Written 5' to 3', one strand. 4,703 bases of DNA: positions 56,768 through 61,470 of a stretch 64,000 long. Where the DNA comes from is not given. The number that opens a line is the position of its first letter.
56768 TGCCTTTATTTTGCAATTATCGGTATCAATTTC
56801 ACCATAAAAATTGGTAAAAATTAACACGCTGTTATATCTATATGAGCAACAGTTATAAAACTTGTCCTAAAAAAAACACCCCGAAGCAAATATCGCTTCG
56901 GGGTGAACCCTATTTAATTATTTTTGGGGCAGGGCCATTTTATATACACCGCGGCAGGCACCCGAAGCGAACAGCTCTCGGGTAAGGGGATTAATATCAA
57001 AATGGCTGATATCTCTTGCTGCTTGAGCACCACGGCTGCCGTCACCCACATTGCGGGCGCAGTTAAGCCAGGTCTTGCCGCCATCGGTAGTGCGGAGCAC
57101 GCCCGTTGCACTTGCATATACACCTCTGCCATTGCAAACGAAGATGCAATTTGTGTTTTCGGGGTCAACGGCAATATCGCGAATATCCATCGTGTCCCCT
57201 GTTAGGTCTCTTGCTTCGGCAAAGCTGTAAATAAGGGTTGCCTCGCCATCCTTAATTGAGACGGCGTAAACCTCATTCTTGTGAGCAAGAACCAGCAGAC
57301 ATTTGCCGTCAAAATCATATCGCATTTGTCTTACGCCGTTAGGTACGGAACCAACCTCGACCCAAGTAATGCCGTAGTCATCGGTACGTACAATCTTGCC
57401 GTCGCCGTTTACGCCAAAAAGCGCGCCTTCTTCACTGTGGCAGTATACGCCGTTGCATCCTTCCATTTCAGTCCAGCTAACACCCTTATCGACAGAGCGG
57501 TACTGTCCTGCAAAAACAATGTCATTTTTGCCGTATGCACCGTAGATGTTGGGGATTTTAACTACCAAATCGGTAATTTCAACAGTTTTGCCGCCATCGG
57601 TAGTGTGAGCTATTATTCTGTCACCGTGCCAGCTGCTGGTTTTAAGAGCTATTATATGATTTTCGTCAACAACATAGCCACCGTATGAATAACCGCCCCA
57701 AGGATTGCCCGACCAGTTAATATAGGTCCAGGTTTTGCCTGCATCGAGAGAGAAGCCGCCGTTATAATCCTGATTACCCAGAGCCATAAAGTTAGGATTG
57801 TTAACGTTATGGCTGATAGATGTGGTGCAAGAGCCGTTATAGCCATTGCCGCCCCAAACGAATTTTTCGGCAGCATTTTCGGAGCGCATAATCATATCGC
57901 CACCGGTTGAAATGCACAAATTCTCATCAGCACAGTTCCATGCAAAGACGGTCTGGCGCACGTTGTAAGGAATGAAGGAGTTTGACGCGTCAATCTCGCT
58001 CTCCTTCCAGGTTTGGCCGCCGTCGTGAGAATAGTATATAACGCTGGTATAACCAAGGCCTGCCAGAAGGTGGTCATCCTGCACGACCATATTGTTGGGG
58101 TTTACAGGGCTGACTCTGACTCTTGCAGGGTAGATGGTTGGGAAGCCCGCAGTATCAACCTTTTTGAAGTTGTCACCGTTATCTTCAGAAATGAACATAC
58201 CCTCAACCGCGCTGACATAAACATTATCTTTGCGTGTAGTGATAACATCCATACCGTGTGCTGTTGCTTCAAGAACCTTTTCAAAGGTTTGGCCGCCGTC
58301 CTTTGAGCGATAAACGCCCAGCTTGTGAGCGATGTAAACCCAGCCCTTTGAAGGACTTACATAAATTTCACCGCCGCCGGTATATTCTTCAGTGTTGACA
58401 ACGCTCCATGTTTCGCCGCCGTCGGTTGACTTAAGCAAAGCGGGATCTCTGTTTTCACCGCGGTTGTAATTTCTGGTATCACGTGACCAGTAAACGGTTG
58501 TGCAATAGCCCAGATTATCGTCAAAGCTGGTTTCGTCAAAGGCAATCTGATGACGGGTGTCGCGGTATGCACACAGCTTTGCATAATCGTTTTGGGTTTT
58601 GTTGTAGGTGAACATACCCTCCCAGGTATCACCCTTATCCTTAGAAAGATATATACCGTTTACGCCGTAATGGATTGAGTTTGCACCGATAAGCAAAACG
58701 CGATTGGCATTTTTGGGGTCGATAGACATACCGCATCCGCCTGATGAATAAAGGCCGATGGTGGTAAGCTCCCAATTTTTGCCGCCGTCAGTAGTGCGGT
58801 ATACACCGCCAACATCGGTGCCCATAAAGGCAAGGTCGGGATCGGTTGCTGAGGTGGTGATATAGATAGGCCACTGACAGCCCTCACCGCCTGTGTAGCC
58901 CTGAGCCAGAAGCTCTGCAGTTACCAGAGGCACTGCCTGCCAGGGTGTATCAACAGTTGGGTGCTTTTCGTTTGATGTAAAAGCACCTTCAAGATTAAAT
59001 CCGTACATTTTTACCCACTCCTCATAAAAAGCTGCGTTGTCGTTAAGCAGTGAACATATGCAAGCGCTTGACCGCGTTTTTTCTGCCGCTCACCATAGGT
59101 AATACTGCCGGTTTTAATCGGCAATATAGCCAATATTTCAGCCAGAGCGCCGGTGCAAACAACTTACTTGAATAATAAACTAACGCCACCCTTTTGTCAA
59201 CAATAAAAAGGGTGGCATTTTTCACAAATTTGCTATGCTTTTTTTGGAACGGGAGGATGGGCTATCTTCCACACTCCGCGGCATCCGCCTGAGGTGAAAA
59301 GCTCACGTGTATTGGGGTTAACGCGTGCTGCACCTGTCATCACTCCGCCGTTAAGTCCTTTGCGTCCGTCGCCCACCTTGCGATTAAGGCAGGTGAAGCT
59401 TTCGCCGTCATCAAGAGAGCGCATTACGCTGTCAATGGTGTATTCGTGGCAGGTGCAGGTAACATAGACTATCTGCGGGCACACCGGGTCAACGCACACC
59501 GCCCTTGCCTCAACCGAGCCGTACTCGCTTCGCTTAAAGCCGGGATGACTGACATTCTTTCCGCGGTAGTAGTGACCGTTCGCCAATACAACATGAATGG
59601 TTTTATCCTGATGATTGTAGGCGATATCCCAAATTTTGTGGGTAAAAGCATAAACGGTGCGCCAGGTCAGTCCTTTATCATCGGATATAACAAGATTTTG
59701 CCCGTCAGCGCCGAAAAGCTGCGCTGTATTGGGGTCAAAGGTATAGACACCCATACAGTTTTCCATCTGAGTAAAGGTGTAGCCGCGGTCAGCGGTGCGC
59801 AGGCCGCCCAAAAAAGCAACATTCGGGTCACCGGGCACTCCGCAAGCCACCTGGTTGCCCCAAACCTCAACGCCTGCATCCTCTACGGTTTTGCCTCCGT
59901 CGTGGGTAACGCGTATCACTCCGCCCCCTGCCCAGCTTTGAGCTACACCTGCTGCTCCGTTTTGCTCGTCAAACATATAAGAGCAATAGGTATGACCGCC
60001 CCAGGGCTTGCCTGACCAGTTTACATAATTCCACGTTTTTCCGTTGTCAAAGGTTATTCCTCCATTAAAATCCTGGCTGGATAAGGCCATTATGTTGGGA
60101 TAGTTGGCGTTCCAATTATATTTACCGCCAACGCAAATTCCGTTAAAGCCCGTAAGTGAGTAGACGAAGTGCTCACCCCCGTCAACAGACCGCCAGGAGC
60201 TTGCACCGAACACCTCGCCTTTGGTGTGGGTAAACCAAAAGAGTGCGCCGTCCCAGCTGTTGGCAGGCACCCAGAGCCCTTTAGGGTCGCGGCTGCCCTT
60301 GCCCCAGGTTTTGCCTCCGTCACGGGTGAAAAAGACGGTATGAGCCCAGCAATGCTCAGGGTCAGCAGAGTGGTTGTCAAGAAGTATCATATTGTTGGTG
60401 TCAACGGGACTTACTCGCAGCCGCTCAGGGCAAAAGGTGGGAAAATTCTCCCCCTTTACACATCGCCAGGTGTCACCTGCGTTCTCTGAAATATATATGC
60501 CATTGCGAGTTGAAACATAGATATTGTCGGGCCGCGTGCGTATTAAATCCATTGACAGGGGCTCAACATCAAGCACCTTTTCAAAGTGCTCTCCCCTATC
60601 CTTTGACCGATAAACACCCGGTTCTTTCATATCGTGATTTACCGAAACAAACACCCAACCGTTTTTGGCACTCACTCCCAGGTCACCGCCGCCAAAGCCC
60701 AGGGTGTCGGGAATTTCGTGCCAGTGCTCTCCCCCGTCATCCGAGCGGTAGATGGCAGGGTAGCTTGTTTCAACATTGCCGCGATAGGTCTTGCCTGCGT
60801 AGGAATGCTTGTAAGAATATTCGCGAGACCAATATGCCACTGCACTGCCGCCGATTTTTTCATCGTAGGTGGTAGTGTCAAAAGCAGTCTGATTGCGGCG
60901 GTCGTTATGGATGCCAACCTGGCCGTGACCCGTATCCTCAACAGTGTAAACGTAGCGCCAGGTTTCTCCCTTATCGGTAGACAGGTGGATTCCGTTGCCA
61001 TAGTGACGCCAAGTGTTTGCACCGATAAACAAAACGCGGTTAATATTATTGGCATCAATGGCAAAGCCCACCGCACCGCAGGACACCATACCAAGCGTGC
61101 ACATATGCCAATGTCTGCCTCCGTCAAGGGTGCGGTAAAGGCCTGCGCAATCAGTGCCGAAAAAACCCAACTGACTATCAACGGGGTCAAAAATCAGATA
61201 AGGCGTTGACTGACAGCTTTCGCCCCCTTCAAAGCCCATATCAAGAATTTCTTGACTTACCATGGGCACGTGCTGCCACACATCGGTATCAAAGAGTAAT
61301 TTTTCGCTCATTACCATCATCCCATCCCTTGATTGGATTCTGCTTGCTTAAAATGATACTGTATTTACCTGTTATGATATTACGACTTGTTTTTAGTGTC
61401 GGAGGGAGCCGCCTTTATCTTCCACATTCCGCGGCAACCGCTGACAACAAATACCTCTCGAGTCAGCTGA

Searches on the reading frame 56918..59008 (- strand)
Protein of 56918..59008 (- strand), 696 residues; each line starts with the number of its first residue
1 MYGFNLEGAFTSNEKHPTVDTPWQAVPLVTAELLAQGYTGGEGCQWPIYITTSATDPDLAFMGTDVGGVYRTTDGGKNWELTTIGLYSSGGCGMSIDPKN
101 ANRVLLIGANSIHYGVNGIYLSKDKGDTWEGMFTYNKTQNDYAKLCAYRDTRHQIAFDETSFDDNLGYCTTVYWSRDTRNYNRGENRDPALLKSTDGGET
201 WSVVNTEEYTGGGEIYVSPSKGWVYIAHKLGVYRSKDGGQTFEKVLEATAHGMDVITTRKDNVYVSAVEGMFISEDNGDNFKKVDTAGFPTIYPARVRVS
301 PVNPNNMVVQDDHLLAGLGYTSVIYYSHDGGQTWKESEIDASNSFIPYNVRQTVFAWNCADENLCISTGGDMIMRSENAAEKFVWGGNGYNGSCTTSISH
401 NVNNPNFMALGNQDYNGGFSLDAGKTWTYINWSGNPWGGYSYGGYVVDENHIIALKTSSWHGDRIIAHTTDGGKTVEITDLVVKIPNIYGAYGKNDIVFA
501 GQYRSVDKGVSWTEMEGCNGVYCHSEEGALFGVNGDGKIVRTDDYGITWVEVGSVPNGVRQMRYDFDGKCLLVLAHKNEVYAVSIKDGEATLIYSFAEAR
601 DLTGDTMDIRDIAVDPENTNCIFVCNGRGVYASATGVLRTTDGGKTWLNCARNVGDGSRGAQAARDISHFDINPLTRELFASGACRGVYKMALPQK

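Call 19: search_protein_families(library=pfam, proteins=[window:56918-59008:-], max_evalue=0.001)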
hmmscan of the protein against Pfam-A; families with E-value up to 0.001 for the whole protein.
window:56918-59008:- (696 aa): 5 families
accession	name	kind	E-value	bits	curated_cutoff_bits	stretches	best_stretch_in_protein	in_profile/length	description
PF15902.12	Sortilin-Vps10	-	4.5e-27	95.4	33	2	232-342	3-117/446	Sortilin, neurotensin receptor 3,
PF02012.26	BNR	-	1.8e-20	70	27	0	325-335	1-11/12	BNR/Asp-box repeat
PF14870.12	PSII_BNR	-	7.1e-11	42.3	27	0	53-81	111-139/303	Photosynthesis system II assembly factor YCF48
PF13088.12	BNR_2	-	6.5e-08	32.7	31.4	0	70-245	141-251/277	BNR repeat-like domain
PF24316.1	Tli3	-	2.7e-06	28.2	27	0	319-347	81-108/129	T6SS Tli3 immunity protein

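Call 70: search_solved_structures(query=window:56918-59008:-, max_evalue=0.00001)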
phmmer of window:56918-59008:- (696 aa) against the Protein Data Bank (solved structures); distinct sequences matched with E-value up to 0.00001: 1.
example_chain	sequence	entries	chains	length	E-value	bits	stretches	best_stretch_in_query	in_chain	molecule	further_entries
8am5_S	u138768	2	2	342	3.7e-06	28.6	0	54-86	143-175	Photosystem II assembly lipoprotein Ycf48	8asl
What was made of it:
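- Tried and rejected: They have no solved homologue at E<=1e-5 except a short Ycf48 stretch (call 70).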

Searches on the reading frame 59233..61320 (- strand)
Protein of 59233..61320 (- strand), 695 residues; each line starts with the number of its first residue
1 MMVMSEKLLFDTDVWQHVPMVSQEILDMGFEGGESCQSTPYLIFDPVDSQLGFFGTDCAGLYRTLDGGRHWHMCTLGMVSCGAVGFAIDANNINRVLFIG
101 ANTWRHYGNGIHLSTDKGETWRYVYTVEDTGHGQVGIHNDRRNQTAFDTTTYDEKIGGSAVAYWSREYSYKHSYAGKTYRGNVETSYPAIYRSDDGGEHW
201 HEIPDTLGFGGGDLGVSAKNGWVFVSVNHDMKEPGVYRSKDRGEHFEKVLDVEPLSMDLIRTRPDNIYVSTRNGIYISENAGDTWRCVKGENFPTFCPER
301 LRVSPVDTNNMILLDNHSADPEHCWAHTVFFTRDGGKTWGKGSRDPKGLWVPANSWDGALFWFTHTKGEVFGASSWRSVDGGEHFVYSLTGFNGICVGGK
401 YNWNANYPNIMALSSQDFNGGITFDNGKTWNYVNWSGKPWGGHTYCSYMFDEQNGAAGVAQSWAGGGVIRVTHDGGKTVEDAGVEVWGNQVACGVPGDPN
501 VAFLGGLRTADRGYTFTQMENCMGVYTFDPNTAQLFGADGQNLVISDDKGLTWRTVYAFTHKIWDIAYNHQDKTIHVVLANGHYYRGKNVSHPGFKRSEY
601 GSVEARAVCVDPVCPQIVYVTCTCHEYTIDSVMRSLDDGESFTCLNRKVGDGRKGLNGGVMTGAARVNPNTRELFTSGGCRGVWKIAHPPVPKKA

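Call 19: search_protein_families(library=pfam, proteins=[window:59233-61320:-], max_evalue=0.001)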
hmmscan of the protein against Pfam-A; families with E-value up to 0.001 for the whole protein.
window:59233-61320:- (695 aa): 3 families
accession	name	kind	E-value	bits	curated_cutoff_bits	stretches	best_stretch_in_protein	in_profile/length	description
PF15902.12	Sortilin-Vps10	-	7.5e-22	78.2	33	1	236-346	3-116/446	Sortilin, neurotensin receptor 3,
PF02012.26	BNR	-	3.7e-15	53.8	27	0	191-201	1-11/12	BNR/Asp-box repeat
PF13088.12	BNR_2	-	2.7e-06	27.4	31.4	0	109-196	236-273/277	BNR repeat-like domain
